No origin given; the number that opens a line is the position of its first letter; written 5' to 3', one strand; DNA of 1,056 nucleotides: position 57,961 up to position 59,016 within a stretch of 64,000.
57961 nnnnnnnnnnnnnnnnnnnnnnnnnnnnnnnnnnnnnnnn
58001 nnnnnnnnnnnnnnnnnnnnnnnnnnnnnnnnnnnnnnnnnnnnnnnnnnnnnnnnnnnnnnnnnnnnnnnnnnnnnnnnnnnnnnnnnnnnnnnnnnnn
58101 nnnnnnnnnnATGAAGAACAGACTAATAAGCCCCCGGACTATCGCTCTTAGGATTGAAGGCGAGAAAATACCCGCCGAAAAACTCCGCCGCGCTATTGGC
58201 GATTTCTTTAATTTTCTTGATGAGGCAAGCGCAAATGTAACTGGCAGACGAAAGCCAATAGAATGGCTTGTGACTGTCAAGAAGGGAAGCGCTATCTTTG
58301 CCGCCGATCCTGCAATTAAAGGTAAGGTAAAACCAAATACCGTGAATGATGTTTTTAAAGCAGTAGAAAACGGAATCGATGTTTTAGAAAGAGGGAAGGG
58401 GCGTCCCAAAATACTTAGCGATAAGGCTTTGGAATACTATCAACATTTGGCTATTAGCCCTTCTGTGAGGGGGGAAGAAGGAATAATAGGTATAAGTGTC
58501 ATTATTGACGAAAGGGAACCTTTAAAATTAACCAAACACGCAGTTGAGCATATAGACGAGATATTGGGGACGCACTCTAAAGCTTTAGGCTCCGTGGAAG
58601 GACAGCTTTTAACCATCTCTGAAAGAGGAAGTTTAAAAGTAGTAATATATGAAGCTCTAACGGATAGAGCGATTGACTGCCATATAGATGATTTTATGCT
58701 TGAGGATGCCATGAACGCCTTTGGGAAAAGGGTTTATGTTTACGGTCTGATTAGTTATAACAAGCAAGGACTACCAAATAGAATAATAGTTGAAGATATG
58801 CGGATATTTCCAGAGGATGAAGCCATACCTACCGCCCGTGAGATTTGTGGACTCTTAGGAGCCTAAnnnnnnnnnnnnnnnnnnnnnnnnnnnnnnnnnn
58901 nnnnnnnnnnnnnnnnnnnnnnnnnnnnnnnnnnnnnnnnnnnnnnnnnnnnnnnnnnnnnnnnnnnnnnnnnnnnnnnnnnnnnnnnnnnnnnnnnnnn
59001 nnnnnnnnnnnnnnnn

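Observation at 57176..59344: IS1595-family transposase translationally coupled to an unknown 251-aa protein and a PIN-domain protein in an AT-rich island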

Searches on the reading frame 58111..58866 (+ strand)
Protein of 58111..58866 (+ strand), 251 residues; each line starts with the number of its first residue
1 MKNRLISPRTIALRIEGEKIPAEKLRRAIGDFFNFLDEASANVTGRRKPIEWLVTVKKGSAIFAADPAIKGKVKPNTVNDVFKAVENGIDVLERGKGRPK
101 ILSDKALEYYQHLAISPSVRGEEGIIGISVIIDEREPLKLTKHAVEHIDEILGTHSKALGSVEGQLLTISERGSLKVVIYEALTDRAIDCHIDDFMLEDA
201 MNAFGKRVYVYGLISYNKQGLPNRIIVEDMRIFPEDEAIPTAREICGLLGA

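Call 3: search_protein_families(library=pfam, proteins=[window:58111-58866:+], max_evalue=0.1)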
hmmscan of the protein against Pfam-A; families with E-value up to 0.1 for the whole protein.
window:58111-58866:+ (251 aa): 0 families

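Call 4: search_protein_families(library=ncbifam, proteins=[window:58111-58866:+], max_evalue=0.1)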
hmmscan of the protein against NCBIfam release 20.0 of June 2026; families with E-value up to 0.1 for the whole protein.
window:58111-58866:+ (251 aa): 0 families

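Call 5: search_protein_families(library=padloc, proteins=[window:58111-58866:+], max_evalue=0.1)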
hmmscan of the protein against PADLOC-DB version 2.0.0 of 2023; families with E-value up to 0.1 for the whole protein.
window:58111-58866:+ (251 aa): 0 families

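Call 8: search_protein_families(library=phrogs, proteins=[window:58111-58866:+], max_evalue=0.1)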
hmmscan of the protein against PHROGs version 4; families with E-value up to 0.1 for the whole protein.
window:58111-58866:+ (251 aa): 1 family
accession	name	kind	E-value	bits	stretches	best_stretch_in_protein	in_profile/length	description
phrog_6602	-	unknown function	0.038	14.8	0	172-180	6-14/34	-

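Call 11: find_homologous_proteins(query=window:58111-58863:+, max_evalue=0.001)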
Query window:58111-58863:+ (251 aa): 8 proteins with E <= 0.001 among 549 candidates.
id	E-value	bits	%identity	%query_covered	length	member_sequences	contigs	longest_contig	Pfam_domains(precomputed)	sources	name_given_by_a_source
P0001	7.5e-160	548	100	100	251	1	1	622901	-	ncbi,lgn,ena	-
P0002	2.8e-74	268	49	96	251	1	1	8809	-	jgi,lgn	-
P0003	2.1e-67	245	47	97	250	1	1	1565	-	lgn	-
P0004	3.1e-66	242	48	97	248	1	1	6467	-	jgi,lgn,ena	-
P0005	1.6e-65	239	47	99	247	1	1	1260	-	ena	-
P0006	2.6e-65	239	46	99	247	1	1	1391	-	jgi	jgi:hypothetical protein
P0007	2.6e-65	238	46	99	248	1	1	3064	-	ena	-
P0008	4.8e-65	238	47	97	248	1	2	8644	-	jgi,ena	-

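Call 12: search_solved_structures(query=window:58111-58863:+, max_evalue=10)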
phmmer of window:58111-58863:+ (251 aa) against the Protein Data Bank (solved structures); distinct sequences matched with E-value up to 10: 3.
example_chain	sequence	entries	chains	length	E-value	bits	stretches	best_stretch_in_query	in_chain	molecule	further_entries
1wdy_A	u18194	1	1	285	0.28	14.1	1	33-151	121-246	2-5A-dependent ribonuclease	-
4g8k_A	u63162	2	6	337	0.34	13.8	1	34-154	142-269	2-5A-dependent ribonuclease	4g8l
4oau_C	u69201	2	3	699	0.87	12.4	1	34-151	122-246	2-5A-dependent ribonuclease | PROTEIN (RNase L)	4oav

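Call 14: find_encoding_contigs(protein=P0002, flank=6000, max_places=3)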
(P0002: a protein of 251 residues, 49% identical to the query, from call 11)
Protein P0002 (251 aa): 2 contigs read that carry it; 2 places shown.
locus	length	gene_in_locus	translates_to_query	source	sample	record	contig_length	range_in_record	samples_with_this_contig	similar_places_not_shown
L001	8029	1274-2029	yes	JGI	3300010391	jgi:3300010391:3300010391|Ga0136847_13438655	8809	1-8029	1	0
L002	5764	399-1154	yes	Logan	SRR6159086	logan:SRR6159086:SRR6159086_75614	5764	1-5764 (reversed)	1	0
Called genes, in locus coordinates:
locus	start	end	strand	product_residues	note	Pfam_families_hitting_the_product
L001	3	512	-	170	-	?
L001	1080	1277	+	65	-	PF12762:DDE_Tnp_IS1595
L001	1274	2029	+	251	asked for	-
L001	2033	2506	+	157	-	PF01850:PIN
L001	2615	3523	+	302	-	PF02086:MethyltransfD12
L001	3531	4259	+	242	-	PF14090:HTH_39 (weak)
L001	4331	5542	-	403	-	PF01381:HTH_3, PF12844:HTH_19 (weak), PF13560:HTH_31, PF06114:Peptidase_M78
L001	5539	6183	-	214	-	-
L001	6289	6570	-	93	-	-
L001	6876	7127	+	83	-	-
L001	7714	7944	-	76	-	-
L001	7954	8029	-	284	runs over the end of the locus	?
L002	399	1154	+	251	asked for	-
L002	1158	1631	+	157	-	PF01850:PIN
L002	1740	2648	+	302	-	PF02086:MethyltransfD12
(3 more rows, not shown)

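Call 15: find_encoding_contigs(protein=P0004, flank=6000, max_places=3)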
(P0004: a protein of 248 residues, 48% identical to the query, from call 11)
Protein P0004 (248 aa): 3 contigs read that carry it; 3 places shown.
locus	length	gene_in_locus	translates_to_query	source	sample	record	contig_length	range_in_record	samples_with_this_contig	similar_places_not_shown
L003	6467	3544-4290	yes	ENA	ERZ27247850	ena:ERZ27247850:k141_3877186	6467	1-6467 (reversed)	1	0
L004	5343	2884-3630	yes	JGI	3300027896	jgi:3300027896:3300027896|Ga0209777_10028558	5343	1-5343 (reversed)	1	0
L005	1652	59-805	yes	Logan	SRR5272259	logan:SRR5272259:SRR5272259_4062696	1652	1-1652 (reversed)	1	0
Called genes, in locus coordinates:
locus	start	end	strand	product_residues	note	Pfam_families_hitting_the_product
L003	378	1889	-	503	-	PF01970:TctA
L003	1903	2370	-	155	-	PF07331:TctB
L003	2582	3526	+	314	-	PF12760:Zn_ribbon_IS1595, PF12762:DDE_Tnp_IS1595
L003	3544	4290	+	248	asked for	-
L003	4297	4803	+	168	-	PF01850:PIN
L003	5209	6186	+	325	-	-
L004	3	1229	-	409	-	?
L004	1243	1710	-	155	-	PF07331:TctB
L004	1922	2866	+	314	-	PF12760:Zn_ribbon_IS1595, PF12762:DDE_Tnp_IS1595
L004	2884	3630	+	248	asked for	-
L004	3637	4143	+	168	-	PF01850:PIN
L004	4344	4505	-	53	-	-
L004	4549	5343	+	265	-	?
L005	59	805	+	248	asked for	-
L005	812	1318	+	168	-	PF01850:PIN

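Call 16: find_encoding_contigs(protein=P0008, flank=6000, max_places=3)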
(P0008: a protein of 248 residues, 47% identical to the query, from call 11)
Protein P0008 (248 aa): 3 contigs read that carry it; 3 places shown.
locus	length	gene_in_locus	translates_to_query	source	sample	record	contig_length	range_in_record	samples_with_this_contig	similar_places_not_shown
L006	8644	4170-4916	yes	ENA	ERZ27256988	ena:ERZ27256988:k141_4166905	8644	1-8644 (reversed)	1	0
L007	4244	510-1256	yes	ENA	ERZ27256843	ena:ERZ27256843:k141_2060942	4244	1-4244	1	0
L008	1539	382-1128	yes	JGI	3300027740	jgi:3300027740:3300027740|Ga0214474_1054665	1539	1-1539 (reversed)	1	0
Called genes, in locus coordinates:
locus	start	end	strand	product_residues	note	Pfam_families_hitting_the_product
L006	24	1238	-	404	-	PF22113:Mtrc-MtrF_II-IV_dom (faint), PF13435:Cytochrome_C554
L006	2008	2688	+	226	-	PF07920:DUF1684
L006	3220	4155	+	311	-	PF12760:Zn_ribbon_IS1595, PF12762:DDE_Tnp_IS1595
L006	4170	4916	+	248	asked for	-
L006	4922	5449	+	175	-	PF01850:PIN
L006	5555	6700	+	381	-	-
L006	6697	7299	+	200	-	PF05869:Dam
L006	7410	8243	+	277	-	-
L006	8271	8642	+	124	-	?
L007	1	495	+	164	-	?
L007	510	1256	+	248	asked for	-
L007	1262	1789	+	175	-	PF01850:PIN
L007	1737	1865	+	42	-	-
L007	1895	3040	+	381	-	-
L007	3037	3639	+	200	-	PF05869:Dam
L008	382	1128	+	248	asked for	-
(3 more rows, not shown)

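Call 17: find_encoding_contigs(protein=P0007, flank=6000, max_places=3)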
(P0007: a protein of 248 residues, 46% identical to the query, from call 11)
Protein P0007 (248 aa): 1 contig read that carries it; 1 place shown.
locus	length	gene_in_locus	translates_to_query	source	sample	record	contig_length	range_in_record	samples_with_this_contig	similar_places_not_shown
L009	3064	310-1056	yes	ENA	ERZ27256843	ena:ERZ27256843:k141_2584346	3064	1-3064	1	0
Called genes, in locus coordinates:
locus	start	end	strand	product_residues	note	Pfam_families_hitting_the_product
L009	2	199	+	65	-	?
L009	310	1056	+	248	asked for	-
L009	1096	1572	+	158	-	PF01850:PIN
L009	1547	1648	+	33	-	-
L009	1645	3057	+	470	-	PF01555:N6_N4_Mtase, PF04471:Mrr_cat, PF22722:NA-iREase1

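Call 32: predict_structure(alignment_id=A1)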
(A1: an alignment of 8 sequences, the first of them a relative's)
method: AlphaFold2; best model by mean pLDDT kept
length: 251 residues; sequences in the alignment: 8
mean_pLDDT: 78.0   pTM: 0.72
mean pLDDT of the five models: 78.0, 77.0, 74.8, 69.9, 47.5
residues with pLDDT >= 90: 11; 70-90: 193; 50-70: 30; < 50: 17
segments of 3 or more residues with pLDDT < 50: 1-5, 69-71, 247-251
pLDDT, mean of each block of 10 residues (from residue 1): 55 87 82 89 78 82 70 70 89 86 87 74 76 82 86 85 78 68 83 77 83 88 86 67 46 33
secondary structure, 60 per line:
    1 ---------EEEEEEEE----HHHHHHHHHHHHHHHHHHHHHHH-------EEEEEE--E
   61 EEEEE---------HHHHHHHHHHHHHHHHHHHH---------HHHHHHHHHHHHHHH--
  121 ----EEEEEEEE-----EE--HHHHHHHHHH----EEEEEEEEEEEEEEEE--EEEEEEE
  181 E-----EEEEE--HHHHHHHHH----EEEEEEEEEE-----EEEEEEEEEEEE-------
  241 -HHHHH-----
elements in order: E10-17 H22-44 E52-57 E60-65 H75-94 H104-118 E125-132 H142-151 E156-171 E174-181 E187-191 H194-202 E207-216 E222-233 H242-246

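Call 36: search_protein_representatives(alignment_id=A1)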
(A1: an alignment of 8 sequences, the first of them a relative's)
Query: 8 sequences, 248 profile positions. Proteins with E-value up to 0.001 (for the whole library): 2227; up to 1e-10: 939; up to 1e-30: 179. The best 150 are listed.
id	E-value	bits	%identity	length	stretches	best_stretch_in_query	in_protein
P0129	3.0e-98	344.6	-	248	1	1-246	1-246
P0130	2.7e-83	295.6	-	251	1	7-247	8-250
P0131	3.0e-77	275.8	-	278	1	8-247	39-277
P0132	3.7e-75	269.0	-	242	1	8-248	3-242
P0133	1.8e-71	256.9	-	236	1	12-247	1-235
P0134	1.0e-68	247.8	-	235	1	10-246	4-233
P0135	2.0e-68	246.9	-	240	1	9-247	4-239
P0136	5.8e-67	242.1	-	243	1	8-247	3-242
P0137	1.6e-63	230.8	-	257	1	3-247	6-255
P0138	9.7e-63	228.3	-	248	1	5-247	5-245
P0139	3.9e-61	223.1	-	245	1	7-247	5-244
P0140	8.5e-61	221.9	-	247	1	6-247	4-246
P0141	2.8e-59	217.0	-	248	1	3-246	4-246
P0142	4.5e-56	206.5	-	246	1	9-247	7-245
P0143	1.7e-55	204.6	-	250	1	9-247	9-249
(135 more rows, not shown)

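Call 46: find_related_loci(query=A1, collection=genome_contigs, flank=7000)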
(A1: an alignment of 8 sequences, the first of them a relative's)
Query A1 (251 aa) in genome_contigs; peptide patterns used: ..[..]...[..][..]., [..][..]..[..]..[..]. (x = any residue, [..] = any of these).
100 stretches matched a pattern; 5 encode a relative of the query (tblastn E <= 1e-3); 5 distinct loci.
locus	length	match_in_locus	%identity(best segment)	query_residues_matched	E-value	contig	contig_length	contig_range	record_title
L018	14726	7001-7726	44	10-250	4e-62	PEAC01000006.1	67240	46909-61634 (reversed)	MAG: Nitrospirae bacterium MYbin6 scaffold59, whole genome shotgun sequence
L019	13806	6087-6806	40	9-249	9e-55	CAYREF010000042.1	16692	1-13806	MAG TPA_asm: uncultured Actinomycetota bacterium isolate SRP141376_co1_221 genome assembly, contig: NODE_7055_length_166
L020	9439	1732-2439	37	11-249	1e-46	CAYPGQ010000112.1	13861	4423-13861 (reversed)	MAG TPA_asm: uncultured Eubacteriales bacterium isolate SRP068000_co1_174 genome assembly, contig: NODE_7355_length_1386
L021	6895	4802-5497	37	11-249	1e-42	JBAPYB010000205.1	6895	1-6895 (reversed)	MAG: Thermoanaerobaculia bacterium isolate MFD00413_ilm_asm_bin5 k127_46685, whole genome shotgun sequence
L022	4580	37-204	42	193-249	3e-10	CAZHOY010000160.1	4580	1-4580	MAG TPA_asm: uncultured Actinomycetota bacterium isolate binchicken_co100_41 genome assembly, contig: NODE_30298_length_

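Call 47: find_related_loci(query=A1, collection=viral_contigs, flank=7000)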
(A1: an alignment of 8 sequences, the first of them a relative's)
Query A1 (251 aa) in viral_contigs; peptide patterns used: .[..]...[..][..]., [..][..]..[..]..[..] (x = any residue, [..] = any of these).
111 stretches matched a pattern; 1 encode a relative of the query (tblastn E <= 1e-3); 1 distinct loci.
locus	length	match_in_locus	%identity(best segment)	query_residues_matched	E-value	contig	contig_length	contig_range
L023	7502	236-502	38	160-248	2e-18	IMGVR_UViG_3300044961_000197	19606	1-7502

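Call 52: search_dna_similar(query=window:58111-58863:+, collection=phages, mode=protein, max_evalue=0.001, max_rows=20)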
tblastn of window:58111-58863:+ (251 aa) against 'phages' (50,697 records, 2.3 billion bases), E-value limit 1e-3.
No match.

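Call 53: search_dna_similar(query=window:58111-58863:+, collection=plasmids, mode=protein, max_evalue=0.001, max_rows=20)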
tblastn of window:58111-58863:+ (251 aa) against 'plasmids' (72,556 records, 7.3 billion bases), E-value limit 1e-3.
No match.

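Call 56: fold_search(model_id=the predicted structure, library=viral)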
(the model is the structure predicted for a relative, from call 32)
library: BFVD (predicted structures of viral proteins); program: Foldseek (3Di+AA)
matches with E <= 10: 972; with E <= 0.001: 3
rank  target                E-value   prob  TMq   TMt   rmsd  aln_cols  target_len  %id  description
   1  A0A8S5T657            1.4e-09  1.00  0.43  0.40  16.6       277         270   16  Uncharacterized protein [Myoviridae sp. ctLIM9]
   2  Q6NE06                7.0e-09  1.00  0.44  0.31  13.8       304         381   12  Uncharacterized protein [Leptospira phage LE1]
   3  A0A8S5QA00            2.2e-08  1.00  0.38  0.27  13.8       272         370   11  DUF6575 domain-containing protein [Siphoviridae sp. ctoic9]
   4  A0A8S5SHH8            1.5e-03  1.00  0.25  0.39   6.4       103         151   23  Single-stranded DNA-binding protein [Siphoviridae sp. ctzyE57]
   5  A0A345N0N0            2.4e-03  0.99  0.21  0.45   5.8        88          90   11  (no name in the UniProt tables at hand)
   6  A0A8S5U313            2.6e-03  1.00  0.25  0.19   5.8        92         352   17  Host cell surface-exposed lipoprotein [Siphoviridae sp. ctoyo6]
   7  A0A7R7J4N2            2.6e-03  1.00  0.23  0.37  10.5       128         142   14  (no name in the UniProt tables at hand)
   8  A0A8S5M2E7            3.3e-03  0.92  0.23  0.22  11.1       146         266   12  DNA ligase [Siphoviridae sp. cthjx9]
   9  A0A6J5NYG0            3.3e-03  0.77  0.22  0.14  35.0       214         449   11  DnaE_OBF domain containing protein [uncultured Caudovirales phage]
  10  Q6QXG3                3.9e-03  0.57  0.17  0.13  12.8       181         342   13  Lef-3 [Agrotis segetum granulosis virus]
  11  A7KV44                6.3e-03  0.75  0.24  0.06  20.6       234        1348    9  (no name in the UniProt tables at hand)
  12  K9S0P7                8.5e-03  0.99  0.21  0.16   5.2        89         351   17  (no name in the UniProt tables at hand)
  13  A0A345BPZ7            9.0e-03  0.44  0.21  0.24  17.5       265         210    9  (no name in the UniProt tables at hand)
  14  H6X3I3                1.0e-02  0.69  0.24  0.33  16.0       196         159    6  Uncharacterized protein [Klebsiella phage vB_KleM_RaK2]
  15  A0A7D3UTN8            1.1e-02  0.98  0.22  0.44   5.6        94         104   12  Uncharacterized protein [Fadolivirus FV1/VV64]
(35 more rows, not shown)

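Call 60: find_related_loci(query=A4, collection=metagenome_contigs, flank=7000)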
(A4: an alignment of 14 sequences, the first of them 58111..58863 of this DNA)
Query A4 (251 aa) in metagenome_contigs; peptide patterns used: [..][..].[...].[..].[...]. (x = any residue, [..] = any of these).
97 stretches matched a pattern; 11 encode a relative of the query (tblastn E <= 1e-3); 11 distinct loci.
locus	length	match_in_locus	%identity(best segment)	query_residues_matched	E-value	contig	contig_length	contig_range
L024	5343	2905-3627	48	9-251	1e-73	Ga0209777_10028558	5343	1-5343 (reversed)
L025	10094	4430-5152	46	9-251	1e-72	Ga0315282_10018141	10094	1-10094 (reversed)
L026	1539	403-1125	47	9-251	1e-75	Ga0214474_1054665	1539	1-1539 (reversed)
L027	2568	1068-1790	44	6-250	3e-65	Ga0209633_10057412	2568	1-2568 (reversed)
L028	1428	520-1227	41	10-249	4e-66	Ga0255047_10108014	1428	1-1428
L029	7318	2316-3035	42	9-249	1e-61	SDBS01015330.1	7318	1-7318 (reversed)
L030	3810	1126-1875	37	3-251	1e-57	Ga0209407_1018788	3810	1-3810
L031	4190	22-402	48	124-251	9e-38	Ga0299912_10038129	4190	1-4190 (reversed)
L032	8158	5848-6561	31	9-249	3e-37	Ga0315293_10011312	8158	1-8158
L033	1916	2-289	53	156-251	4e-31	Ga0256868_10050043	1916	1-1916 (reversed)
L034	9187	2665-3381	28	11-248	1e-21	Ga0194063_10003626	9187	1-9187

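Call 70: find_encoding_contigs(protein=P0279, flank=4000, max_places=4)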
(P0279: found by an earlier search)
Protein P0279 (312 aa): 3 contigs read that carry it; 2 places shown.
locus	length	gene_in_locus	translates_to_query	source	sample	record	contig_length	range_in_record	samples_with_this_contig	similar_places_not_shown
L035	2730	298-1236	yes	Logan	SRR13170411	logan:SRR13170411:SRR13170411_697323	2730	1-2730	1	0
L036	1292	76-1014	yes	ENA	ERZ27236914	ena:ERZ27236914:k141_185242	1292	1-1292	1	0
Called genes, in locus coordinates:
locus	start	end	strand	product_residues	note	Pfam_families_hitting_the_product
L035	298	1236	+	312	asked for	PF12760:Zn_ribbon_IS1595, PF23451:Zn_ribbon_PaaD (weak), PF12762:DDE_Tnp_IS1595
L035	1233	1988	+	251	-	-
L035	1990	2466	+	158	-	PF01850:PIN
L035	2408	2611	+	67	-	-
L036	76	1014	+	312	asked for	PF12760:Zn_ribbon_IS1595, PF23451:Zn_ribbon_PaaD (weak), PF12762:DDE_Tnp_IS1595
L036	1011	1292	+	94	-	?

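Call 74: search_protein_families(library=pfam, proteins=[L025:5742-6695:+, L025:6695-7261:+, L022:883-1341:+, L022:1347-1820:+, L019:7717-7980:+, L019:7984-8292:+, L019:8295-8723:+, L003:5209-6183:+, L006:5555-6697:+, L001:3531-4256:+], max_evalue=0.01)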
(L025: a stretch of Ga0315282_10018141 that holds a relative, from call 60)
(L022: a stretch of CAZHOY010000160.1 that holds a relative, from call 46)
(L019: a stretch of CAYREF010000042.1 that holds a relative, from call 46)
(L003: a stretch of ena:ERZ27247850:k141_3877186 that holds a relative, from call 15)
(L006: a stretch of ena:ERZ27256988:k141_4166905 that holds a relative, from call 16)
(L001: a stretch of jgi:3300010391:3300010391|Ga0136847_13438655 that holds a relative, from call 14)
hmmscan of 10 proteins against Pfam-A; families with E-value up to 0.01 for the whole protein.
L025:5742-6695:+ (318 aa): 2 families
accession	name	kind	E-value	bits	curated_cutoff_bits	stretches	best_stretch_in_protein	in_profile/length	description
PF01555.25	N6_N4_Mtase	-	2.9e-52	178.2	26.7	1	43-277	3-221/221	DNA methylase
PF11599.14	AviRa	-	0.00086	19.3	25.7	1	208-279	20-97/232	RRNA methyltransferase AviRa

L025:6695-7261:+ (189 aa): 1 family
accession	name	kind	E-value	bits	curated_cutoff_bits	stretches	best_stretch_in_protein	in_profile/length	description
PF09195.17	Endonuc-BglII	-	5.5e-23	81.9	26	1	11-188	1-163/163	Restriction endonuclease BglII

L022:883-1341:+ (153 aa): 1 family
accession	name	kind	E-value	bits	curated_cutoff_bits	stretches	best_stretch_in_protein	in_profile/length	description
PF13274.11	SocA_Panacea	-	5.6e-21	76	25.7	1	27-122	2-113/113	Antitoxin SocA-like, Panacea domain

L022:1347-1820:+ (158 aa): 0 families

L019:7717-7980:+ (88 aa): 0 families

L019:7984-8292:+ (103 aa): 0 families

L019:8295-8723:+ (143 aa): 1 family
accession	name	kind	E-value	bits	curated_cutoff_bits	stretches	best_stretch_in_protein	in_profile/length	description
PF02556.19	SecB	-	2.9e-11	43.9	26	1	20-121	42-133/141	Preprotein translocase subunit SecB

L003:5209-6183:+ (325 aa): 0 families

L006:5555-6697:+ (381 aa): 0 families

L001:3531-4256:+ (242 aa): 1 family
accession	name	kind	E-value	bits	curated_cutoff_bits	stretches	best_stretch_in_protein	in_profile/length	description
PF14090.12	HTH_39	-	1e-05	25.8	21.3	1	23-80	5-67/70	Winged helix-turn-helix domain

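Call 77: find_homologous_proteins(query=A3, max_evalue=0.00001)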
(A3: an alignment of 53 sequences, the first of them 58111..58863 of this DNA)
Query A3 (53 sequences) (251 aa, profile of the alignment): 90 proteins with E <= 0.00001 among 6946 candidates.
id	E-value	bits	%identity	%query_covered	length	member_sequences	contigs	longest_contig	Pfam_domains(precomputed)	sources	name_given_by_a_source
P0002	3.8e-91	323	49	96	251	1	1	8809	-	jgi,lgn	-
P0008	1.3e-90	321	47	97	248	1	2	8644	-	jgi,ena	-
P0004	2.0e-90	320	48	97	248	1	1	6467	-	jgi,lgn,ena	-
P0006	9.8e-90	318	46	99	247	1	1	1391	-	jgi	jgi:hypothetical protein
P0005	2.6e-89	317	47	99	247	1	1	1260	-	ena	-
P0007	1.8e-88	314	46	99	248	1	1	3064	-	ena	-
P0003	5.4e-88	312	47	97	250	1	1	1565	-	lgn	-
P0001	4.2e-79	283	100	100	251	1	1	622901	-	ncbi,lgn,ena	-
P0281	1.4e-74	268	29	95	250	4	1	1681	-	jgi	jgi:hypothetical protein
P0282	6.3e-73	263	32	95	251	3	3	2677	-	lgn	-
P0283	8.0e-73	263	31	95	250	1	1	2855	-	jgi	jgi:hypothetical protein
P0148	8.5e-73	263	31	95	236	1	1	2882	-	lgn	-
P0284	1.3e-71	259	33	95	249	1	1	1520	-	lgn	-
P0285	2.1e-70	255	30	95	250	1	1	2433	-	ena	-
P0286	6.4e-70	253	31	96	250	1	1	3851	-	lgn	-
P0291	1.9e-68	248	33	95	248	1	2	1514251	-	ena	-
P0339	2.6e-35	140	22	95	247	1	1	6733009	-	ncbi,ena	-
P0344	1.4e-33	134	27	91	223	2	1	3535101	-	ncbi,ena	-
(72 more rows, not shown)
